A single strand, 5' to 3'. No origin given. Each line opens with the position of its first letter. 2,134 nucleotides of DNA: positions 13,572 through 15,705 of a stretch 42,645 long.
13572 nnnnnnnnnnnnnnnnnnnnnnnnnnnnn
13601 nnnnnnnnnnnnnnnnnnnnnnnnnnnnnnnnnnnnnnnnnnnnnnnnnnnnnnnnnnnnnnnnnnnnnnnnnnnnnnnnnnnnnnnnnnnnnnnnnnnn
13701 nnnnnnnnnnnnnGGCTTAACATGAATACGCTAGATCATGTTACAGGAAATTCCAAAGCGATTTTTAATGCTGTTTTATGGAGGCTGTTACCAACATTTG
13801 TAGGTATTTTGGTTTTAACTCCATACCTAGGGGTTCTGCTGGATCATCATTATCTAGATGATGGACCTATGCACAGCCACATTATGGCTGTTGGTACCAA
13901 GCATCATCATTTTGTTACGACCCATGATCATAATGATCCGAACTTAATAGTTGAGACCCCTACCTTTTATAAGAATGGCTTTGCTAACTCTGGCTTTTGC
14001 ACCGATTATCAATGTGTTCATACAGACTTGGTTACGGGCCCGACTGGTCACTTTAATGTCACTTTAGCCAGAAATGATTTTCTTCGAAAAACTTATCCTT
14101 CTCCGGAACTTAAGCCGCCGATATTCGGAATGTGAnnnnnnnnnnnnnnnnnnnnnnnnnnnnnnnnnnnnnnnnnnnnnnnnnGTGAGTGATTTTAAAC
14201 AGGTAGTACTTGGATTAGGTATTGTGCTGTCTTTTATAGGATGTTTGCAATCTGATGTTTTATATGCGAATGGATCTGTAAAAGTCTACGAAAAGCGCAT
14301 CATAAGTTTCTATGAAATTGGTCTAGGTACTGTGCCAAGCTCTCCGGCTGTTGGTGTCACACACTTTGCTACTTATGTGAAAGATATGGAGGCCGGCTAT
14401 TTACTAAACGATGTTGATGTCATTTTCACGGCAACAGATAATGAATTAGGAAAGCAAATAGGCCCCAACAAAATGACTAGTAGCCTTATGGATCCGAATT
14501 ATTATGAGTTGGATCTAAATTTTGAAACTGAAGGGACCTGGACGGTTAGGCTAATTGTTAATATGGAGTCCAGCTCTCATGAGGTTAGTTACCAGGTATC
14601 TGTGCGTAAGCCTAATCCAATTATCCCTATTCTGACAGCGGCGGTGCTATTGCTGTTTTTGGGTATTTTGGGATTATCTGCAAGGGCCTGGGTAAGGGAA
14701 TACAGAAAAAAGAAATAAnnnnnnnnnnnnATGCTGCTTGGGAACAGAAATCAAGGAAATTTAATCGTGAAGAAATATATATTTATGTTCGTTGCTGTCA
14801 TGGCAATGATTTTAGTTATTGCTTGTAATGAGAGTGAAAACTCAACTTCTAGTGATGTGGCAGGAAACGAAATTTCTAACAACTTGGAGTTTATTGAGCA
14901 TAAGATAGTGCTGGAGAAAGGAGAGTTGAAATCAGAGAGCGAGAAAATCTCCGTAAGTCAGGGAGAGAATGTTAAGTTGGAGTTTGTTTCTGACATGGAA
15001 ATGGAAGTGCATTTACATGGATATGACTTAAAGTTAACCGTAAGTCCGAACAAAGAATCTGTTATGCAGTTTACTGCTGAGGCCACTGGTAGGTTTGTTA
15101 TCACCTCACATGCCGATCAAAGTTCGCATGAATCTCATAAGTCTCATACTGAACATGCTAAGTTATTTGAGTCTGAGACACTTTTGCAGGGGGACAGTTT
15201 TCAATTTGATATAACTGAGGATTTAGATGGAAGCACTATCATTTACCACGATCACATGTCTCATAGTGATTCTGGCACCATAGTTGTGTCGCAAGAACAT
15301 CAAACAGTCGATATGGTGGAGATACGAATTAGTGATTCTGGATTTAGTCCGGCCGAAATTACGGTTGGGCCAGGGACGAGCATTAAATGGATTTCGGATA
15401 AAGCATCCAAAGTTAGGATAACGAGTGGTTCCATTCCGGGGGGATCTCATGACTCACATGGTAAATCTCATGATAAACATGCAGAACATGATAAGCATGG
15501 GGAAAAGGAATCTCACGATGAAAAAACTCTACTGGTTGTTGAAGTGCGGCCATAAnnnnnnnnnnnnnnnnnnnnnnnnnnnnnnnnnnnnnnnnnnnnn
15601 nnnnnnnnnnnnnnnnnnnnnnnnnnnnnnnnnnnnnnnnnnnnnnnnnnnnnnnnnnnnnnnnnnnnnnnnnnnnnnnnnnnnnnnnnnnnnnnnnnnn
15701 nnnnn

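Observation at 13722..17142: Uncharacterised four-gene His-rich / cupredoxin-like / poly-Cys membrane module (candidate metal-handling system)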

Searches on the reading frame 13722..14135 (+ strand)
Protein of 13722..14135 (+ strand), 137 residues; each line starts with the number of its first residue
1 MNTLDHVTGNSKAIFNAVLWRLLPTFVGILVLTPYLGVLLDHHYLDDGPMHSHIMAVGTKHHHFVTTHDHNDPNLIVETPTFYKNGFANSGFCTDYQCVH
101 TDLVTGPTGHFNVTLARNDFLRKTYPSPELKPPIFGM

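Call 3: search_protein_families(library=pfam, proteins=[window:13722-14135:+], max_evalue=0.1)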
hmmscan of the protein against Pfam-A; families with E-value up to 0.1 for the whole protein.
window:13722-14135:+ (137 aa): 0 families

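Call 4: search_protein_families(library=ncbifam, proteins=[window:13722-14135:+], max_evalue=0.1)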
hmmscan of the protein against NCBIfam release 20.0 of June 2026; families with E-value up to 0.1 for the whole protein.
window:13722-14135:+ (137 aa): 0 families

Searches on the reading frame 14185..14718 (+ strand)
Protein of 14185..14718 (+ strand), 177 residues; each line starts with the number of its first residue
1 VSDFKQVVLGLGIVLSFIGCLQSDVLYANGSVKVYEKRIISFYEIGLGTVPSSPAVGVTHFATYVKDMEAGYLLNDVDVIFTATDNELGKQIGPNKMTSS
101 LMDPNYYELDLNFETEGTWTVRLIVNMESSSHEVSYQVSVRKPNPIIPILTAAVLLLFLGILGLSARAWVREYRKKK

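Call 3: search_protein_families(library=pfam, proteins=[window:14185-14718:+], max_evalue=0.1)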
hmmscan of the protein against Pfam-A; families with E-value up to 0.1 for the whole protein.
window:14185-14718:+ (177 aa): 1 family
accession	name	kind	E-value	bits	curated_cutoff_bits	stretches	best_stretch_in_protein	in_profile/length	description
PF13115.11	YtkA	-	2.7e-05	25.2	25.9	1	50-123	13-84/85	YtkA-like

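Call 4: search_protein_families(library=ncbifam, proteins=[window:14185-14718:+], max_evalue=0.1)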
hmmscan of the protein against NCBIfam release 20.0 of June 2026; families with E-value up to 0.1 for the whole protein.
window:14185-14718:+ (177 aa): 0 families

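Call 36: search_solved_structures(query=window:14185-14715:+, max_evalue=10, show_alignments=1)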
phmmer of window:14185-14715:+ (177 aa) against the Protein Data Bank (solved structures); distinct sequences matched with E-value up to 10: 1.
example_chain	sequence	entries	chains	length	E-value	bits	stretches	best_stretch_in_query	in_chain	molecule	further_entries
3wnb_A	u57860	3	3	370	1.1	12.5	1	36-88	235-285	Protein translation elongation factor 1A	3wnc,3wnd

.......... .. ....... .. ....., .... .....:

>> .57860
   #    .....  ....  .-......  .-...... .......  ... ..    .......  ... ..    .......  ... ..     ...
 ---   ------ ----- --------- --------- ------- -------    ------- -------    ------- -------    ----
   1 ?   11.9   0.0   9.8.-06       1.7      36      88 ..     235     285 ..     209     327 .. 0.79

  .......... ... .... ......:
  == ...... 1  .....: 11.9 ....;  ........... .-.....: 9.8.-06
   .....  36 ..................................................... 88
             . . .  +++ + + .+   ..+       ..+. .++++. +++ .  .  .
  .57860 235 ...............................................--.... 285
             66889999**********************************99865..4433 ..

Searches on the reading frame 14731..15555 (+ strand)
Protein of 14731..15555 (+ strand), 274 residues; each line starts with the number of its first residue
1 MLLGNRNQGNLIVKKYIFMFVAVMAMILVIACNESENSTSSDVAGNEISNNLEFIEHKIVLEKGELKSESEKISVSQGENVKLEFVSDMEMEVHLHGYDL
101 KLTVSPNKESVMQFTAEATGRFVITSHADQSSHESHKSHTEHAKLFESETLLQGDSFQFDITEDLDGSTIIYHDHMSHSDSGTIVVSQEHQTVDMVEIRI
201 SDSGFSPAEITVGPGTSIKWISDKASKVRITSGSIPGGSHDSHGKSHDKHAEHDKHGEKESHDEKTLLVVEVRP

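Call 3: search_protein_families(library=pfam, proteins=[window:14731-15555:+], max_evalue=0.1)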
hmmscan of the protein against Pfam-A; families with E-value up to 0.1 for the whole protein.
window:14731-15555:+ (274 aa): 8 families
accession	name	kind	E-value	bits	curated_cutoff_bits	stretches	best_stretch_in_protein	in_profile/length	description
PF13473.12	Cupredoxin_1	-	1e-08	35.6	27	1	57-130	23-96/104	Cupredoxin-like domain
PF13157.11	Enas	-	0.00091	19.7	22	1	157-219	18-79/112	Endospore appendages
PF07731.20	Cu-oxidase_2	-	0.0024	18.1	20.4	0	64-103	26-67/137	Multicopper oxidase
PF00127.26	Copper-bind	-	0.015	16.1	21.2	0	200-260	9-70/99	Copper binding proteins, plastocyanin/azurin family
PF06280.18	fn3_5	-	0.049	14.8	27.6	0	176-218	28-72/112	Fn3-like domain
PF18565.7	Glyco_hydro2_C5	-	0.056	13.7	32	0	96-142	23-69/103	Glycoside hydrolase family 2 C-terminal domain 5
PF02402.22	Lysis_col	-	0.06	13.6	27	0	15-33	5-23/49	Lysis protein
PF07732.21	Cu-oxidase_3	-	0.065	13.7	21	0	153-183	77-111/119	Multicopper oxidase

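Call 4: search_protein_families(library=ncbifam, proteins=[window:14731-15555:+], max_evalue=0.1)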
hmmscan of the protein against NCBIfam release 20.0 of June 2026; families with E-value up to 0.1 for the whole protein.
window:14731-15555:+ (274 aa): 3 families
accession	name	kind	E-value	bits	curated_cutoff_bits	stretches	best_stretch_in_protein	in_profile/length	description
TIGR02656.1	cyanin_plasto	equivalog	0.0044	17.4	87.85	0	204-228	13-37/99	plastocyanin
TIGR02375.1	pseudoazurin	equivalog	0.042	13.6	109.85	0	205-247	12-55/116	pseudoazurin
NF050142.1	PG1828_fam_lipo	equivalog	0.057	14.2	50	1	15-42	2-31/59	PG1828 family lipoprotein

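Call 35: search_solved_structures(query=window:14731-15552:+, max_evalue=10, show_alignments=2)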
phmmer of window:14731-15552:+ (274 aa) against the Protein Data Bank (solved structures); distinct sequences matched with E-value up to 10: 65 (the best 60 are shown).
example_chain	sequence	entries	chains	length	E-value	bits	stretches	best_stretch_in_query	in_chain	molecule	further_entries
9ix9_A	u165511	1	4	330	0.001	21.8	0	60-133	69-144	Two-Domain Laccase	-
3bqv_A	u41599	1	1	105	0.0046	19.6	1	204-245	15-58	Plastocyanin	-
7w6v_A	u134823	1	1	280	0.0047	19.6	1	61-107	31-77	Putative copper oxidase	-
7pen_A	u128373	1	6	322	0.0053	19.5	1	61-112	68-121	Two-domain laccase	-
3tas_A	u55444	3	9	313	0.0053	19.4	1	61-117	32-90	Small laccase, multi-copper oxidase | small laccase, oxidoreductase | small laccase, two-domain laccase, multi-copper oxidase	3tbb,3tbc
4gxf_A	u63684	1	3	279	0.0055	19.4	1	61-107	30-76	Putative copper oxidase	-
3kw8_A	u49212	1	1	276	0.0071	19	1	61-107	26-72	Putative copper oxidase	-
4gy4_A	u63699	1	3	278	0.0073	19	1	61-107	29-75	Putative copper oxidase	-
9kol_A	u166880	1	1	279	0.0074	19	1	61-107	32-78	Copper oxidase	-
6zip_A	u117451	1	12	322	0.0075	19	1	61-112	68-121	Two-domain laccase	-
3cvb_A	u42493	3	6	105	0.0076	18.9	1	204-245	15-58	Plastocyanin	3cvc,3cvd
2w88_A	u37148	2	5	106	0.0076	18.9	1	204-245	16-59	PLASTOCYANIN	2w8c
1baw_A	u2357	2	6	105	0.0078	18.9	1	204-245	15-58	PLASTOCYANIN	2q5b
4r0o_A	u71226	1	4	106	0.0098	18.6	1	204-245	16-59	Plastocyanin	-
6s0o_B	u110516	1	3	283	0.01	18.5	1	61-113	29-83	Two-domain laccase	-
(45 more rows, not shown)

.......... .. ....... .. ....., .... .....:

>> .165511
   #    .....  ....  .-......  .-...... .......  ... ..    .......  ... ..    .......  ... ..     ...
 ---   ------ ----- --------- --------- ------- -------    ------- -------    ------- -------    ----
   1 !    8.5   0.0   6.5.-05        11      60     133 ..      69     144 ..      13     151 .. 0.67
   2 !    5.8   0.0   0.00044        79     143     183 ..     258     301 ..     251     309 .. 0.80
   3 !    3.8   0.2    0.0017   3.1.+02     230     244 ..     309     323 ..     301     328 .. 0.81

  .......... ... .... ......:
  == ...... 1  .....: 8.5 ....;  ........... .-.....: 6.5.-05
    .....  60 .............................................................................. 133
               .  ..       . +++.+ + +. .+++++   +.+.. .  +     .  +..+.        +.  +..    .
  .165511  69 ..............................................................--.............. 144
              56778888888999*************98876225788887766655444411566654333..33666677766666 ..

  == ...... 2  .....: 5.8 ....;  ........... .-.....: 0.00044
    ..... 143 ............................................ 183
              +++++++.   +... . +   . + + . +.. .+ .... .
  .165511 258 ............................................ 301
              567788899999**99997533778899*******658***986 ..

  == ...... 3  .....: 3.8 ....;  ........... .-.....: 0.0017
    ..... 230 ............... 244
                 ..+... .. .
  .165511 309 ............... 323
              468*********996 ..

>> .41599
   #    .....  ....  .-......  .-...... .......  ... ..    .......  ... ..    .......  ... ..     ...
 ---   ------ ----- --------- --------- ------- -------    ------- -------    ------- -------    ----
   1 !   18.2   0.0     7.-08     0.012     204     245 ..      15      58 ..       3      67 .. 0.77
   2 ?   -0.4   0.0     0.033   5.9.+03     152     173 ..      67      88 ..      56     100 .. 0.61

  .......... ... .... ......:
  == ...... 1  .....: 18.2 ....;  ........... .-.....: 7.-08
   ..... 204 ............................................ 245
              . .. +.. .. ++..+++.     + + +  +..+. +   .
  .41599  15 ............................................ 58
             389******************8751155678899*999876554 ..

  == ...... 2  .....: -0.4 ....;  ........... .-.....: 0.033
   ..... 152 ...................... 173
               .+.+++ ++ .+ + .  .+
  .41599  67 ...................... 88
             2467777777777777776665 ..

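Call 53: find_homologous_proteins(query=window:14731-15552:+, max_evalue=0.001)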
Query window:14731-15552:+ (274 aa): 11 proteins with E <= 0.001 among 320 candidates.
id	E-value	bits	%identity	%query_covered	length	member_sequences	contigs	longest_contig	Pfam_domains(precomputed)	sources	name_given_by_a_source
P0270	9.1e-170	581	99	100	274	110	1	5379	PF13473.13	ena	-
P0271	3.7e-147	506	88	100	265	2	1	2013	PF13473.13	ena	-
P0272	1.2e-129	449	82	96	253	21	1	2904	-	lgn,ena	-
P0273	2.3e-127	442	77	100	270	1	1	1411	-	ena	-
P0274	2.9e-125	435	75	100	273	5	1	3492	PF13473.13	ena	-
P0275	2.6e-122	425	77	96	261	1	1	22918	PF13473.13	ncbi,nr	ncbi:hypothetical protein M1N90_00460 [Dehalococcoidia bacterium]|nr:hypothetical protein [Dehalococ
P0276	8.4e-97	342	63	96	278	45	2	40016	PF13473.13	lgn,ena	-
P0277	6.8e-74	266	83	57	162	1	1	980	-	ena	-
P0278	1.5e-49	187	42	96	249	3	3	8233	-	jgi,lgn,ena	jgi:plastocyanin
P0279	2.0e-45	173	39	96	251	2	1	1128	-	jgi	-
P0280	1.6e-36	144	38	98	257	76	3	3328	-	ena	-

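Call 67: predict_structure(alignment_id=A3)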
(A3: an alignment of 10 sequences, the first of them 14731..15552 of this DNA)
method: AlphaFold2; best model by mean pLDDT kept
length: 274 residues; sequences in the alignment: 10
mean_pLDDT: 71.7   pTM: 0.57
mean pLDDT of the five models: 71.7, 71.4, 69.1, 68.7, 67.5
residues with pLDDT >= 90: 101; 70-90: 74; 50-70: 14; < 50: 85
segments of 3 or more residues with pLDDT < 50: 1-50, 131-140, 238-262
pLDDT, mean of each block of 10 residues (from residue 1): 36 45 44 27 36 83 80 89 92 84 91 89 76 40 78 94 92 86 94 94 94 96 92 66 29 28 73 88
secondary structure, 60 per line:
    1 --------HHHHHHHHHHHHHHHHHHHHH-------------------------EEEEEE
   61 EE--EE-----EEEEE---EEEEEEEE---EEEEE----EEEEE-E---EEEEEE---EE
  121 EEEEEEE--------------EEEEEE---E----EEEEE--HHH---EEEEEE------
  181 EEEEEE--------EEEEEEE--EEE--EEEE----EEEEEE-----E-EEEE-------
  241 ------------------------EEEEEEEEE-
elements in order: H9-29 E55-62 E72-76 E80-87 E91-95 E100-104 E110-115 E119-127 E142-147 E156-160 E169-174 E181-186 E195-201 E204-206 E209-212 E217-222 E230-233 E265-273

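Call 71: fold_search(model_id=the predicted structure, library=pdb)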
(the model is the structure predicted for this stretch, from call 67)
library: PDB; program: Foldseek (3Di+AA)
matches with E <= 10: 1200; with E <= 0.001: 13
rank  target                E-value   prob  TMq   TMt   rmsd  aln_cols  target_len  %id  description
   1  7deg_B                1.4e-04  1.00  0.25  0.45  16.9       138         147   13  Cryo-EM structure of a heme-copper terminal oxidase dimer provides insights into its catalytic mechanism (released 2021-08-04)
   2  9cck_A                3.6e-04  1.00  0.25  0.17   6.1       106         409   21  Multi-copper oxidase with a C-terminal cupredoxin domain from Nitrosopumilus maritimus (released 2025-02-05)
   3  6y6y_A                4.3e-04  1.00  0.23  0.12  10.7       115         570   16  Pseudomonas stutzeri nitrous oxide reductase mutant, H129A (released 2021-01-27)
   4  2qpe_B                6.2e-04  1.00  0.26  0.42  16.6       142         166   12  An unexpected outcome of surface-engineering an integral membrane protein: Improved crystallization of cytochrome ba3  (released 2007-12-11)
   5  6pty_A                6.6e-04  1.00  0.25  0.55   3.5        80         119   18  Soluble model of human CuA (Tt3Lh) (released 2019-11-20)
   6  2fwl_MODEL_1_B        7.7e-04  1.00  0.25  0.50   3.4        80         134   18  The cytochrome c552/CuA complex from Thermus thermophilus (released 2006-03-28)
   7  6y7d_A                7.7e-04  1.00  0.25  0.12  10.5       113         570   16  Pseudomonas stutzeri nitrous oxide reductase mutant, H433A (released 2021-01-27)
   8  1fwx_D                8.2e-04  1.00  0.25  0.12   1.7        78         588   14  CRYSTAL STRUCTURE OF NITROUS OXIDE REDUCTASE FROM P. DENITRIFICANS (released 2001-09-25)
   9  6ptt_A                8.6e-04  1.00  0.25  0.54   6.8        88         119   18  Soluble model of Arabidopsis thaliana CuA (Tt3LAt) (released 2019-11-20)
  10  5u7n_F                9.1e-04  1.00  0.24  0.57   2.1        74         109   15  CRYSTAL STRUCTURE OF A CHIMERIC CUA DOMAIN (SUBUNIT II) OF CYTOCHROME BA3 FROM THERMUS THERMOPHILUS WITH THE AMICYANIN (released 2017-11-22)
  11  7aq5_A                9.1e-04  1.00  0.25  0.12  10.5       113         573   16  Pseudomonas stutzeri nitrous oxide reductase mutant, H583N (released 2021-01-13)
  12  7apy_B                9.1e-04  1.00  0.25  0.12  10.5       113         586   16  Pseudomonas stutzeri nitrous oxide reductase mutant, D576A (released 2021-01-13)
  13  6y71_A                9.6e-04  1.00  0.23  0.12  10.6       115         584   16  Pseudomonas stutzeri nitrous oxide reductase mutant, H130A (released 2021-01-27)
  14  6y71_B                1.1e-03  1.00  0.25  0.12  10.5       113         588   16  Pseudomonas stutzeri nitrous oxide reductase mutant, H130A (released 2021-01-27)
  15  7aq4_B                1.1e-03  1.00  0.24  0.12  10.7       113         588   16  Pseudomonas stutzeri nitrous oxide reductase mutant, H583E (released 2021-01-13)
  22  8vuk                  1.3e-03  1.00  0.24  0.69   1.9        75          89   15  The crystal structure of Brucella abortus FtrB at 1.3 Angstrom resolution (released 2025-01-22)
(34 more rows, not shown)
